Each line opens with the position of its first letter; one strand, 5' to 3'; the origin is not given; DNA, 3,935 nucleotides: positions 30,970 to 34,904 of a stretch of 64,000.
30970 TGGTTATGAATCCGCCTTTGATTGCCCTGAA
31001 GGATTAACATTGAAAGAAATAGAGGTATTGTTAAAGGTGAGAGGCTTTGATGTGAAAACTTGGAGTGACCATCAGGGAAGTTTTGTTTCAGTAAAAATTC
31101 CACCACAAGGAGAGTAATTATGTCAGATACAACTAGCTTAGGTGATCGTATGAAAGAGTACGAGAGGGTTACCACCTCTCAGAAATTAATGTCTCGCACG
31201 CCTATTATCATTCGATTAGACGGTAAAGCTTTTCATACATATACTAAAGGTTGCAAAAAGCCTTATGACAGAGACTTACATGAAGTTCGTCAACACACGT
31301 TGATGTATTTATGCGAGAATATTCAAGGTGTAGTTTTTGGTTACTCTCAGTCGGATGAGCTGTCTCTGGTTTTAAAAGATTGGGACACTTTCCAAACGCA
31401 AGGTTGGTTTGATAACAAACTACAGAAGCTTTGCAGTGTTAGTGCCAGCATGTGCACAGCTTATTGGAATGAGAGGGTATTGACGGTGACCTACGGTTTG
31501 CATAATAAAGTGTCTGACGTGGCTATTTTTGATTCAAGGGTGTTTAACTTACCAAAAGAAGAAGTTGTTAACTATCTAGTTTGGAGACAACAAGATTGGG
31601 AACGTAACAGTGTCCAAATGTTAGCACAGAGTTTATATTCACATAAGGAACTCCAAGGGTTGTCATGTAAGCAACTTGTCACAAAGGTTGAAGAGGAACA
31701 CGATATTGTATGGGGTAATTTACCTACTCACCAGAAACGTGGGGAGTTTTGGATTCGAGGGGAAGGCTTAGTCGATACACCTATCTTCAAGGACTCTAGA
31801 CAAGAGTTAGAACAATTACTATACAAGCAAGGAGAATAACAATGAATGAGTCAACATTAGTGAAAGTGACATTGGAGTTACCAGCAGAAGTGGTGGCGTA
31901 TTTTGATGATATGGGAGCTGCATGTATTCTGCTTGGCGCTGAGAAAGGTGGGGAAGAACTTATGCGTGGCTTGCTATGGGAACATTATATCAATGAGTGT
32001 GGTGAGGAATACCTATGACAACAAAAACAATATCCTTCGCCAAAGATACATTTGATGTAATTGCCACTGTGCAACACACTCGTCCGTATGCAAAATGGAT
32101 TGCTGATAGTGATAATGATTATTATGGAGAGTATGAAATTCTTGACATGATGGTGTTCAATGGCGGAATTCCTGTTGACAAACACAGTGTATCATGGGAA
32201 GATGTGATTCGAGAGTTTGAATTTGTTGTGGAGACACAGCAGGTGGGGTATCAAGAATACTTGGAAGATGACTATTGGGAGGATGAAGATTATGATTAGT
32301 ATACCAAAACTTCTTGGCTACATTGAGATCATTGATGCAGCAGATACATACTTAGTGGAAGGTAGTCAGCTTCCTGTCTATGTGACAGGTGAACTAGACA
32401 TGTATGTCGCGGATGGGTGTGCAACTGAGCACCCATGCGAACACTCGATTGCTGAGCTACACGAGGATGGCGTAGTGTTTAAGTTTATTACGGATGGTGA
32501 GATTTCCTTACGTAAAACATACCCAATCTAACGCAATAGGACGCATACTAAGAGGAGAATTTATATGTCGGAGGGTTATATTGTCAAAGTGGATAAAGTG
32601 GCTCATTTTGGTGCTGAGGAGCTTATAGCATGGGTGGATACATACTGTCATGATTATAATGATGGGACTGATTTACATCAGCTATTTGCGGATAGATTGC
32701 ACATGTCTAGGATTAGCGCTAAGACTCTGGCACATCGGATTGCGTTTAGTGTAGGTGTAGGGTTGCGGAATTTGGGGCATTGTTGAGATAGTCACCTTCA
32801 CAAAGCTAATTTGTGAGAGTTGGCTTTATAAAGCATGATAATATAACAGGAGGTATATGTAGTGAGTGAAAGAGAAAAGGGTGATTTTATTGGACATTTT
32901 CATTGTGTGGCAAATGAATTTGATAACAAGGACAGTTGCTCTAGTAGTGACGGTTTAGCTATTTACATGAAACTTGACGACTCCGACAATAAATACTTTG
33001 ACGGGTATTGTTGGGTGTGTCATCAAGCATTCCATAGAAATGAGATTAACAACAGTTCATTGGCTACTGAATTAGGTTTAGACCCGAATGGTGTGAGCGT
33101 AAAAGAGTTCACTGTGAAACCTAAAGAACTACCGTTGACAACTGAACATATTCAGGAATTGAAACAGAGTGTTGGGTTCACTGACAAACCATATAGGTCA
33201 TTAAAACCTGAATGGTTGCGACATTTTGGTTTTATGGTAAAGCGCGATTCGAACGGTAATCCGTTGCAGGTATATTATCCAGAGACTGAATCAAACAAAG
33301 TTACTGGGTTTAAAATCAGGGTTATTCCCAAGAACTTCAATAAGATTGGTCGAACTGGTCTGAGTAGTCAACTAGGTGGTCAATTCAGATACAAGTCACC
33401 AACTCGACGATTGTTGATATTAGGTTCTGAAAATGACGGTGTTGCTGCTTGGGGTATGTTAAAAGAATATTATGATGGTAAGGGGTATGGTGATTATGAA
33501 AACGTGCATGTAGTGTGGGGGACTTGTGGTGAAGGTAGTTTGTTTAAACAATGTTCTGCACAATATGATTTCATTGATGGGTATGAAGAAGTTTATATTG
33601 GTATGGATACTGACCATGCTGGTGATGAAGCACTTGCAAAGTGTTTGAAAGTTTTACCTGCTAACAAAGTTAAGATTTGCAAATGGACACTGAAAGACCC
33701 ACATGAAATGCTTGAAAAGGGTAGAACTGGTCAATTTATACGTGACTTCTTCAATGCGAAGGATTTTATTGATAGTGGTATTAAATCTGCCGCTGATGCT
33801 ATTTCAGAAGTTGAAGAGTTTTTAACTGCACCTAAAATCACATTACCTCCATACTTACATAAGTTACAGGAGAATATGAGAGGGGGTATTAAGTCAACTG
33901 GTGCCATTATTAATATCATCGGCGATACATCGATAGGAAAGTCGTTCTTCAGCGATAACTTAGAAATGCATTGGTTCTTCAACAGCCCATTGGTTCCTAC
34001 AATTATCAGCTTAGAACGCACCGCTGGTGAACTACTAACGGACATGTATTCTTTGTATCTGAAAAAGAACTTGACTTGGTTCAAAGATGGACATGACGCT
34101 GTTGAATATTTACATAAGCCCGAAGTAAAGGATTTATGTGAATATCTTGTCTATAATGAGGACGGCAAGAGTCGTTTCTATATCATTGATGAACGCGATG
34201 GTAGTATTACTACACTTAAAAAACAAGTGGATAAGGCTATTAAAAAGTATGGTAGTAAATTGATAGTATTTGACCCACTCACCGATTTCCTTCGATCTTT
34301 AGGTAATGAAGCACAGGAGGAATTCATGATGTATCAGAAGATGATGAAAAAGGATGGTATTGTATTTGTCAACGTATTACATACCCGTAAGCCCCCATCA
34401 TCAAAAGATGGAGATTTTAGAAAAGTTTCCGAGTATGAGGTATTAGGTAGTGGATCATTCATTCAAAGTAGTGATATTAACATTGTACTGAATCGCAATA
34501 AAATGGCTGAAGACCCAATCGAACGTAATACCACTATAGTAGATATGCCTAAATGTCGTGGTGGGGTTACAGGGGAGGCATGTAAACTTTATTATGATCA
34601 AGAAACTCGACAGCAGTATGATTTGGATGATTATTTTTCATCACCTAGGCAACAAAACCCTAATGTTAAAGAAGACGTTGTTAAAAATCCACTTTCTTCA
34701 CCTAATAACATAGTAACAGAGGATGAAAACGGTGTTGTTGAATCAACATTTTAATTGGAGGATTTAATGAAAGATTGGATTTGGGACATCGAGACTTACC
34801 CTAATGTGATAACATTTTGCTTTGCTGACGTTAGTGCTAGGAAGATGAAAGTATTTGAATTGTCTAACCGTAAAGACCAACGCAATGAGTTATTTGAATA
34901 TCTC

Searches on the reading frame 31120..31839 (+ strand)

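Call 96: search_protein_families(library=pfam, proteins=[window:31120-31839:+], max_evalue=0.001)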
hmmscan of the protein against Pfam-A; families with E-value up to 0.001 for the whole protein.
window:31120-31839:+ (239 aa): 1 family
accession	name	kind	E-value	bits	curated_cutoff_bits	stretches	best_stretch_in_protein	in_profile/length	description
PF04446.17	Thg1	-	1.3e-30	106.4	29.2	1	9-145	2-130/130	tRNAHis guanylyltransferase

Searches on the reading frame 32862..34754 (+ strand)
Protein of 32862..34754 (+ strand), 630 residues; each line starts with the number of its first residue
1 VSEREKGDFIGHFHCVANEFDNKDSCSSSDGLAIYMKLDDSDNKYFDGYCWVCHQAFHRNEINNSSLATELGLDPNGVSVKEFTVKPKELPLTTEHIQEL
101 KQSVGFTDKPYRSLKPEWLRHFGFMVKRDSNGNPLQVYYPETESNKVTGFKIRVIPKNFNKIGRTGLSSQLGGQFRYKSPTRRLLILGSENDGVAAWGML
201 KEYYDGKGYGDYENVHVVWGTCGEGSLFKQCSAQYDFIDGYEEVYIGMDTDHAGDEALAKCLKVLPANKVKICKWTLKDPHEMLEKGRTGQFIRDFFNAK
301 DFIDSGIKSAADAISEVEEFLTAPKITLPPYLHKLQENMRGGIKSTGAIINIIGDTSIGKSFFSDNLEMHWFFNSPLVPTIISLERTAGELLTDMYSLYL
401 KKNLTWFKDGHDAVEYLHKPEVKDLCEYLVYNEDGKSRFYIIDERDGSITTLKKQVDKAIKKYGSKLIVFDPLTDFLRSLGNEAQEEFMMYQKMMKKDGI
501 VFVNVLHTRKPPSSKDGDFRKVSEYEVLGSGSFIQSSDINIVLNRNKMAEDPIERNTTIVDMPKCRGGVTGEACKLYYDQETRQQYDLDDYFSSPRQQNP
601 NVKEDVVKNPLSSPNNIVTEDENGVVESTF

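Call 37: search_protein_families(library=phrogs, proteins=[window:32862-34754:+], max_evalue=0.00001)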
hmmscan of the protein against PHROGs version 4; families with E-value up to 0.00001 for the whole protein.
window:32862-34754:+ (630 aa): 2 families
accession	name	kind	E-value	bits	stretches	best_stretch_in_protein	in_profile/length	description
phrog_239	-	DNA, RNA and nucleotide metabolism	4.3e-128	430.4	1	3-604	33-611/801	DNA primase/helicase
phrog_5482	-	unknown function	7.5e-11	42.4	1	437-604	132-313/341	-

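Call 96: search_protein_families(library=pfam, proteins=[window:32862-34754:+], max_evalue=0.001)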
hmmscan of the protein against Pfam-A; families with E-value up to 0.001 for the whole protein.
window:32862-34754:+ (630 aa): 4 families
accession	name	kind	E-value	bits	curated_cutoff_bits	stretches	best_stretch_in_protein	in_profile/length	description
PF03796.21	DnaB_C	-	2.4e-06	27.6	27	1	338-582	11-250/255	DnaB-like helicase C terminal domain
PF06745.19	ATPase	-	9.6e-06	25.6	26.6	1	333-529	6-183/231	KaiC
PF13099.11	DUF3944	-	0.00033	20.9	24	1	421-439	17-35/35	Domain of unknown function (DUF3944)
PF13481.12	AAA_25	-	0.00045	20.3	27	0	345-511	31-193/195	AAA domain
